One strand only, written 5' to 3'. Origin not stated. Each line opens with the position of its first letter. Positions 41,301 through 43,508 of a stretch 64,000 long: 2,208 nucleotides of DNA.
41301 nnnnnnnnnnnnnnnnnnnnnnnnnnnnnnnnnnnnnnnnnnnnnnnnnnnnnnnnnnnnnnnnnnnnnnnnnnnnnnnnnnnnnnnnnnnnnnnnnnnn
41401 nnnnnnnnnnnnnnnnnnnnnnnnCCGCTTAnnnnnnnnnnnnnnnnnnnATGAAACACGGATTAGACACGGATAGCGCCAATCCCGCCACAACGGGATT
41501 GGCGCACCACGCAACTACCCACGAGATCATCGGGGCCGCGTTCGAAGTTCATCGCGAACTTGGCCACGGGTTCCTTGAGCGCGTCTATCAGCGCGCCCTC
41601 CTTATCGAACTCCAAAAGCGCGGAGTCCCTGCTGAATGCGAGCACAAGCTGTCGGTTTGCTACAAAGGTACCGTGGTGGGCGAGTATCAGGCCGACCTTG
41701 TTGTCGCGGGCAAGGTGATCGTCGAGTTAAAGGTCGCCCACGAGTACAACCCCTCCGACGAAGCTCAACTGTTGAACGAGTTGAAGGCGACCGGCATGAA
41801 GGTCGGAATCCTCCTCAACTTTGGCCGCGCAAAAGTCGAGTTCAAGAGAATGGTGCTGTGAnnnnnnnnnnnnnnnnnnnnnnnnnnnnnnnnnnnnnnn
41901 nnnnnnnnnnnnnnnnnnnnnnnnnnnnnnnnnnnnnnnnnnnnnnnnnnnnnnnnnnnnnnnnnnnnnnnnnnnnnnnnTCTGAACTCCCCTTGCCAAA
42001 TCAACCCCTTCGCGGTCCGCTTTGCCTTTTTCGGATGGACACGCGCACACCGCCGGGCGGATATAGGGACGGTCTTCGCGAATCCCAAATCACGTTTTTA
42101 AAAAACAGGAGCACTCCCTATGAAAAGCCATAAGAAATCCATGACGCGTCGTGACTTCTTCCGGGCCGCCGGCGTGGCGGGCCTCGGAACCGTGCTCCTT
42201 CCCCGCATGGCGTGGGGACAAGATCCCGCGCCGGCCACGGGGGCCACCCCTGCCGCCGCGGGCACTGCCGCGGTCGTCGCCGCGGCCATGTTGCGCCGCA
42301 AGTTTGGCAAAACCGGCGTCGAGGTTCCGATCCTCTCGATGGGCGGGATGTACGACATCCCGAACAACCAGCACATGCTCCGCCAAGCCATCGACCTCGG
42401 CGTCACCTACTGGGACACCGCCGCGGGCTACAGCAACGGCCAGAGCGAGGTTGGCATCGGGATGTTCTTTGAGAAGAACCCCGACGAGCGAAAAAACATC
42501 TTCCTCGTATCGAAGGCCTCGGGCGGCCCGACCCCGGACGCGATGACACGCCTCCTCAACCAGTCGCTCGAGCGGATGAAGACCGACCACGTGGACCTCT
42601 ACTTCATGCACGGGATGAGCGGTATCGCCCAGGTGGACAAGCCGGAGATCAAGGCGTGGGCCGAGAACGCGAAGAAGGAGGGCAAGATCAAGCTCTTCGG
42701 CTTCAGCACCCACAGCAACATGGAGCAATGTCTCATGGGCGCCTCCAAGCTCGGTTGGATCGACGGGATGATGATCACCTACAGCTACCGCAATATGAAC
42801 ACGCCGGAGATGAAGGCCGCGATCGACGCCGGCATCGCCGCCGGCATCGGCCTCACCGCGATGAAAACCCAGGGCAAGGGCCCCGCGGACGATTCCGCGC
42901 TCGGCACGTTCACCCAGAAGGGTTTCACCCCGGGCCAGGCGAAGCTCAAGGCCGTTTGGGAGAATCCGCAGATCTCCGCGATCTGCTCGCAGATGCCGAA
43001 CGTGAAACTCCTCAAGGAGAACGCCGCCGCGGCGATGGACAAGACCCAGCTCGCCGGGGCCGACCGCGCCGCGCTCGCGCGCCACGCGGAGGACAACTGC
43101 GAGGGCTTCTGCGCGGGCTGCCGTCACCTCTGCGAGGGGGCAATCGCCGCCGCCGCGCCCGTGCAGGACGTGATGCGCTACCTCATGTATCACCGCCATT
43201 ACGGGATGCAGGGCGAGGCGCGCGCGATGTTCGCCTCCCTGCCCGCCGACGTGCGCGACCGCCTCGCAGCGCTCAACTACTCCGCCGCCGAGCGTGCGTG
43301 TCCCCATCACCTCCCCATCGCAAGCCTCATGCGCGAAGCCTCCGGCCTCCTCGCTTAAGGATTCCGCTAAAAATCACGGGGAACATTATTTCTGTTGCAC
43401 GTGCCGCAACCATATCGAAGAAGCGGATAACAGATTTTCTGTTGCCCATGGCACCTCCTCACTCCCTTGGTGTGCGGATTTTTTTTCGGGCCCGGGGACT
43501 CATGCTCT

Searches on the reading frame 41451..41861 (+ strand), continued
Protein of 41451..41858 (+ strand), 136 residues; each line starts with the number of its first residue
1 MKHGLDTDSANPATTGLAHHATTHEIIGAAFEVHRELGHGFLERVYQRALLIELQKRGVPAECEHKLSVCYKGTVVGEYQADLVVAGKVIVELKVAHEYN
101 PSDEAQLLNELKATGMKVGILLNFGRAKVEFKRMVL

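Call 100: get_annotated_region(hit=H5, flank=350)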
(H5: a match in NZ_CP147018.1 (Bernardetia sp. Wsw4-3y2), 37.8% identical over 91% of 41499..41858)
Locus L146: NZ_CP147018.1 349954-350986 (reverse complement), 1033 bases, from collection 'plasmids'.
description: Bernardetia sp. Wsw4-3y2 plasmid plasmd1, complete sequence
organism: Bernardetia sp. Wsw4-3y2 (NCBI taxid 3127471)
taxonomy: Bacteria; Bacteroidota; Cytophagia; Cytophagales; Bernardetiaceae; Bernardetia; Bernardetia sp. Wsw4-3y2
host: -; source: Red alga,Red algae; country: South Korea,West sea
typing (MOB-suite, as given by PLSDB): non-mobilizable
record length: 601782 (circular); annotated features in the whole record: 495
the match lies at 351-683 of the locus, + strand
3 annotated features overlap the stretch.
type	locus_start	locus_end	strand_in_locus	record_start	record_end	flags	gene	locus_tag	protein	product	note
CDS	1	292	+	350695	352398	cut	ade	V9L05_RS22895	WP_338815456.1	adenine deaminase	GO:0006168 - adenine salvage [Evidence IEA]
CDS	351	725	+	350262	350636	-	-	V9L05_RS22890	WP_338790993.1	GxxExxY protein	-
CDS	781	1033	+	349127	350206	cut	-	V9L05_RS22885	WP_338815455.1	mannose-1-phosphate guanylyltransferase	-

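Call 101: get_annotated_region(hit=H6, flank=350)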
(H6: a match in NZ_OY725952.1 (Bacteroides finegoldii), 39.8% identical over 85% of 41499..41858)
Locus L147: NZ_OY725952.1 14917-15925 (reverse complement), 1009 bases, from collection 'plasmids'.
description: Bacteroides finegoldii strain Bacteroides finegoldii TSDC17.2-1.1 plasmid 50, complete sequence
organism: Bacteroides finegoldii (NCBI taxid 338188)
taxonomy: Bacteria; Bacteroidota; Bacteroidia; Bacteroidales; Bacteroidaceae; Bacteroides; Bacteroides finegoldii
host: -; source: -; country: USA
typing (MOB-suite, as given by PLSDB): non-mobilizable
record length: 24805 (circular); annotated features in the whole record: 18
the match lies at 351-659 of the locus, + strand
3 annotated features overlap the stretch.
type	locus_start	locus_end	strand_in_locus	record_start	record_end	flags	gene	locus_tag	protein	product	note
CDS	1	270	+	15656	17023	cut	radA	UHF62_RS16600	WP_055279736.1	DNA repair protein RadA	GO:0006281 - DNA repair [Evidence IEA]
CDS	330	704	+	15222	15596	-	-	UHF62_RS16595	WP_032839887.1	GxxExxY protein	-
CDS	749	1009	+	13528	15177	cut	-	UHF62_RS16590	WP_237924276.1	FAD-dependent protein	-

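Call 102: get_annotated_region(hit=H7, flank=350)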
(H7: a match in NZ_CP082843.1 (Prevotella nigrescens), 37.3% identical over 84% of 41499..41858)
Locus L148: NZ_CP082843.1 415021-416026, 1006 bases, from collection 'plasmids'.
description: Prevotella nigrescens strain FDAARGOS_1486 plasmid unnamed, complete sequence
organism: Prevotella nigrescens (NCBI taxid 28133)
taxonomy: Bacteria; Bacteroidota; Bacteroidia; Bacteroidales; Prevotellaceae; Prevotella; Prevotella nigrescens
host: -; source: -; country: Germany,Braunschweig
typing (MOB-suite, as given by PLSDB): non-mobilizable; mating-pair formation MPF_T
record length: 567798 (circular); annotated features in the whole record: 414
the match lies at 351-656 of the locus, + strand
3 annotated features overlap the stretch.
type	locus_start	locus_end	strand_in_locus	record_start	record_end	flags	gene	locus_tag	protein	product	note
CDS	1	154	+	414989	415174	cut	-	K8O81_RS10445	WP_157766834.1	hypothetical protein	-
CDS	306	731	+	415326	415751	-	-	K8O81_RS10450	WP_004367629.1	GxxExxY protein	-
CDS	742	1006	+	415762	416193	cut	-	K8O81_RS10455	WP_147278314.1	hypothetical protein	-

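Call 103: get_annotated_region(hit=H8, flank=350)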
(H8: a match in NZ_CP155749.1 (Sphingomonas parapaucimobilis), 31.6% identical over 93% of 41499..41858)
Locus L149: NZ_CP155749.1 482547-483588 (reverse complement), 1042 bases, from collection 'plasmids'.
description: Sphingomonas parapaucimobilis strain YK209 plasmid unnamed1, complete sequence
organism: Sphingomonas parapaucimobilis (NCBI taxid 28213)
taxonomy: Bacteria; Pseudomonadota; Alphaproteobacteria; Sphingomonadales; Sphingomonadaceae; Sphingomonas; Sphingomonas parapaucimobilis
host: -; source: Chinese cabbage; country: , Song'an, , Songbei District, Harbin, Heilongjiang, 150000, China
typing (MOB-suite, as given by PLSDB): non-mobilizable
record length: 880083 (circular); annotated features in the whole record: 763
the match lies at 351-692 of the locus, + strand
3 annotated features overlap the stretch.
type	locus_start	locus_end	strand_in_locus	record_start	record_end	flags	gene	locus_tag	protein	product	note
CDS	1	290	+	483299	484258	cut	fabD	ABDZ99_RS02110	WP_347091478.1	ACP S-malonyltransferase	GO:0006633 - fatty acid biosynthetic process [Evidence IEA]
CDS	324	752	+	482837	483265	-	-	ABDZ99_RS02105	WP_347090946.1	GxxExxY protein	-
CDS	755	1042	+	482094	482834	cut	fabG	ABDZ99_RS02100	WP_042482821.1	3-oxoacyl-[acyl-carrier-protein] reductase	GO:0006633 - fatty acid biosynthetic process [Evidence IEA]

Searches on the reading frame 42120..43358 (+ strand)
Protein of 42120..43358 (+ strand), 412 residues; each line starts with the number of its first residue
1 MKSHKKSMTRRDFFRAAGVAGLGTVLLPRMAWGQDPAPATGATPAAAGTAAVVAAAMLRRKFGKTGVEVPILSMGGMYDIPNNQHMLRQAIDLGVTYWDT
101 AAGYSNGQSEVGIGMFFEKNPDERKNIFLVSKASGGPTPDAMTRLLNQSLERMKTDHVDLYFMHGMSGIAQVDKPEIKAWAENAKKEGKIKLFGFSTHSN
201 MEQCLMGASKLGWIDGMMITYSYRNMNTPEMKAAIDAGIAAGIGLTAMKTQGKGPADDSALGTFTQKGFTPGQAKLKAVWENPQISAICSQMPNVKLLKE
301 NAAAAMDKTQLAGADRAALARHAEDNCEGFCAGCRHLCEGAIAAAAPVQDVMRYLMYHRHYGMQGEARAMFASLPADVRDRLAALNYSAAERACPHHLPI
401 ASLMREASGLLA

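Call 12: search_protein_families(library=pfam, proteins=[window:42120-43358:+])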
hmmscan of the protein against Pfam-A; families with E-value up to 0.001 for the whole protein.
window:42120-43358:+ (412 aa): 1 family
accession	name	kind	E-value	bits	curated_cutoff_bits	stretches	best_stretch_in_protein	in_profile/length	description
PF00248.27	Aldo_ket_red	-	3.1e-23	82.7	24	1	83-258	21-199/291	Aldo/keto reductase family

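Call 13: search_protein_families(library=ncbifam, proteins=[window:42120-43358:+])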
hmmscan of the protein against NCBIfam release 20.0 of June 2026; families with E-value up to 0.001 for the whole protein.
window:42120-43358:+ (412 aa): 4 families
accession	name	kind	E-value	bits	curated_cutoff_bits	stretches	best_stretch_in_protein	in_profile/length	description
NF008598.0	PRK11565.1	equivalog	1.4e-08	34.2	425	1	69-197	15-139/275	2,5-didehydrogluconate reductase DkgA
NF008377.0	PRK11172.1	equivalog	1.5e-08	34.2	327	1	86-198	21-131/267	2,5-didehydrogluconate reductase DkgB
NF049922.1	MethglyxlRedYdjG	equivalog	2e-08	33.6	550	0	139-280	111-244/326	NADH-dependent methylglyoxal reductase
NF007388.0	PRK09912.1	subfamily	6.1e-08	31.9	448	1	56-228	12-201/346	L-glyceraldehyde 3-phosphate reductase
